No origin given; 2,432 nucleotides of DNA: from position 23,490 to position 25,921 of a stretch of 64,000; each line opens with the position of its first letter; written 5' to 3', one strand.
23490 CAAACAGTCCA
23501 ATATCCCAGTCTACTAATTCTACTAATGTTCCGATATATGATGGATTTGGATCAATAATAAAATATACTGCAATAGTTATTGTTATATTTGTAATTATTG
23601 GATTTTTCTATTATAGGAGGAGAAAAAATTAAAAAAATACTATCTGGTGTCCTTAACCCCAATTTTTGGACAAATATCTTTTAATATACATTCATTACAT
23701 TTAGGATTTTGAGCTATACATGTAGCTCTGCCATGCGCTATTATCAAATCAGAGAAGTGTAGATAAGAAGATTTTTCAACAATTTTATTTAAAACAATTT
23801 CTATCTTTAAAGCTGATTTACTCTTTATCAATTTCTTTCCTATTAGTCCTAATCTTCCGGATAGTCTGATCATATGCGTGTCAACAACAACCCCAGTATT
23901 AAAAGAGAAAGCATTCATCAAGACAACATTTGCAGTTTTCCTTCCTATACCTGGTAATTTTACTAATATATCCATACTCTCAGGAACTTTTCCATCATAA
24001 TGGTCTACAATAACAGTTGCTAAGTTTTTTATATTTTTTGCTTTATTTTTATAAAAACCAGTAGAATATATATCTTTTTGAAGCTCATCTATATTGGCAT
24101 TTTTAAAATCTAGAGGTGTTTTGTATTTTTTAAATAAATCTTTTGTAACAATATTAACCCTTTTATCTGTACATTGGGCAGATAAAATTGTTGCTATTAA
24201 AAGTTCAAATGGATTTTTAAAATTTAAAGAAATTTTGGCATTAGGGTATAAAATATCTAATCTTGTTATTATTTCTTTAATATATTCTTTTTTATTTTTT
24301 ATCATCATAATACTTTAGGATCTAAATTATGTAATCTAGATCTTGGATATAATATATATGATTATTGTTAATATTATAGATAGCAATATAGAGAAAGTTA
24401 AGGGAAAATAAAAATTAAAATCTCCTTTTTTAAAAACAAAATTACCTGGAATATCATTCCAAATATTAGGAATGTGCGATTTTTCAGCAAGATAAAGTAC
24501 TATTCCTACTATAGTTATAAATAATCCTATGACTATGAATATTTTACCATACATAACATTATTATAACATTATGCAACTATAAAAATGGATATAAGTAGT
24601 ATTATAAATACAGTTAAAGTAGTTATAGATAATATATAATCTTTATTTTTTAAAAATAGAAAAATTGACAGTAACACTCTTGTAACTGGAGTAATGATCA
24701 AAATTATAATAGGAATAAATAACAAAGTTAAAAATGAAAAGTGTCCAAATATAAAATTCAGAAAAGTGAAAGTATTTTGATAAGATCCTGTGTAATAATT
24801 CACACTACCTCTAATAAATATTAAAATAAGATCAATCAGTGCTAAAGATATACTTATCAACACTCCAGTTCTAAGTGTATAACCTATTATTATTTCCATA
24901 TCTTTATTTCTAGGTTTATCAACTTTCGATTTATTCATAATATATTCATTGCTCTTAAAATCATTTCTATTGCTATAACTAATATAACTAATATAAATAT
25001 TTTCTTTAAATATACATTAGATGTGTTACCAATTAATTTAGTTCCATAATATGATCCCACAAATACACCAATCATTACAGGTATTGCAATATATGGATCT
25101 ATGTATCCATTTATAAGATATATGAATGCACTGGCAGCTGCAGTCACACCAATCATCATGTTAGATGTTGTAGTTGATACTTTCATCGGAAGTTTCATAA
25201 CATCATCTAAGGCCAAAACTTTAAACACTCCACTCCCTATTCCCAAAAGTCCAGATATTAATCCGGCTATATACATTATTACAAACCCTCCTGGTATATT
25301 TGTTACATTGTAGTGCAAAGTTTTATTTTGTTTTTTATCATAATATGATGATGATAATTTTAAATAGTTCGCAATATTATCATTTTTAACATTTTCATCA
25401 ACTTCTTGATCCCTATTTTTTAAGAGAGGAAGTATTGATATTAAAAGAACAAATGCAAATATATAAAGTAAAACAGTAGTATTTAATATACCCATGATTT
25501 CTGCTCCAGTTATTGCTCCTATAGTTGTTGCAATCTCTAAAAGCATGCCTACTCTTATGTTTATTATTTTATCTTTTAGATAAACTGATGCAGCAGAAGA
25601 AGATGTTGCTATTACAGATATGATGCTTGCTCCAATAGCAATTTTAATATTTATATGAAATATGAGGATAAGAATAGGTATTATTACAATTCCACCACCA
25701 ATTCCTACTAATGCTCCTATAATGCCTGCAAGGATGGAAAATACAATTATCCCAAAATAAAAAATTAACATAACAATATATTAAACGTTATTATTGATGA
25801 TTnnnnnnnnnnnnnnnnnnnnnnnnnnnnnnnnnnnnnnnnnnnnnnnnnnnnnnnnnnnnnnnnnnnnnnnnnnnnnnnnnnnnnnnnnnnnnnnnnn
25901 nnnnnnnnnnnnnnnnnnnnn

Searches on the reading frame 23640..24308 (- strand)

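Call 8: search_protein_families(library=pfam, proteins=[window:23640-24308:-], max_evalue=0.01)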
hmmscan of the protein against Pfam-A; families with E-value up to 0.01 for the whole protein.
window:23640-24308:- (222 aa): 4 families
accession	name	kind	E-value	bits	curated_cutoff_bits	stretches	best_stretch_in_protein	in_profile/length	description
PF00730.31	HhH-GPD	-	2e-22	80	26.2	1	38-167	1-96/108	HhH-GPD superfamily base excision DNA repair protein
PF00633.29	HHH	-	1.8e-08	34.3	24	1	104-130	2-28/30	Helix-hairpin-helix motif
PF10576.14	EndIII_4Fe-2S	-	5.9e-05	23.7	20.5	1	197-213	1-17/17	Iron-sulfur binding domain of endonuclease III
PF14520.12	HHH_5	-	0.0036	18.2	27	0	113-127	35-49/57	Helix-hairpin-helix domain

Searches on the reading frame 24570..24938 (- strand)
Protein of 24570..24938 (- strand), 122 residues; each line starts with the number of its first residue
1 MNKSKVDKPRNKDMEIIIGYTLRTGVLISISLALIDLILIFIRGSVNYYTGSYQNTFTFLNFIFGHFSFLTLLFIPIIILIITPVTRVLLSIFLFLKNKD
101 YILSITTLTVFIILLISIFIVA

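Call 8: search_protein_families(library=pfam, proteins=[window:24570-24938:-], max_evalue=0.01)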
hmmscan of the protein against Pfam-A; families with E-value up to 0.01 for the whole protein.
window:24570-24938:- (122 aa): 1 family
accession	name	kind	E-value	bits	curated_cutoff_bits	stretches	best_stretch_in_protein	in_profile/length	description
PF07843.16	DUF1634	-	2.1e-17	63.5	27.5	1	18-119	1-102/102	Protein of unknown function (DUF1634)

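Call 9: search_protein_families(library=ncbifam, proteins=[window:24570-24938:-], max_evalue=0.01)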
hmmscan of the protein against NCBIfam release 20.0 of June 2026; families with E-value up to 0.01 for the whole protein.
window:24570-24938:- (122 aa): 0 families

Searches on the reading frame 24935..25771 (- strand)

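Call 8: search_protein_families(library=pfam, proteins=[window:24935-25771:-], max_evalue=0.01)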
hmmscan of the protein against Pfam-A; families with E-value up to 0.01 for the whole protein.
window:24935-25771:- (278 aa): 1 family
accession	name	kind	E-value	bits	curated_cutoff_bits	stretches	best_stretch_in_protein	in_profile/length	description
PF01925.25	TauE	-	2.8e-49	168.4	32.6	1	9-270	2-237/237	Sulfite exporter TauE/SafE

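Call 9: search_protein_families(library=ncbifam, proteins=[window:24935-25771:-], max_evalue=0.01)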
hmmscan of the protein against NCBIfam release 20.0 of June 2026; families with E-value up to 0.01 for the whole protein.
window:24935-25771:- (278 aa): 2 families
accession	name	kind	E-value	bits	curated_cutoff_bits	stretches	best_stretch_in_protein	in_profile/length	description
NF040961.1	MamO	equivalog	1.6e-09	36.7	800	1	6-271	371-648/648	magnetosome protein MamO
NF007909.0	PRK10621.1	equivalog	1.4e-06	27.9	383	1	9-271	16-251/266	hypothetical protein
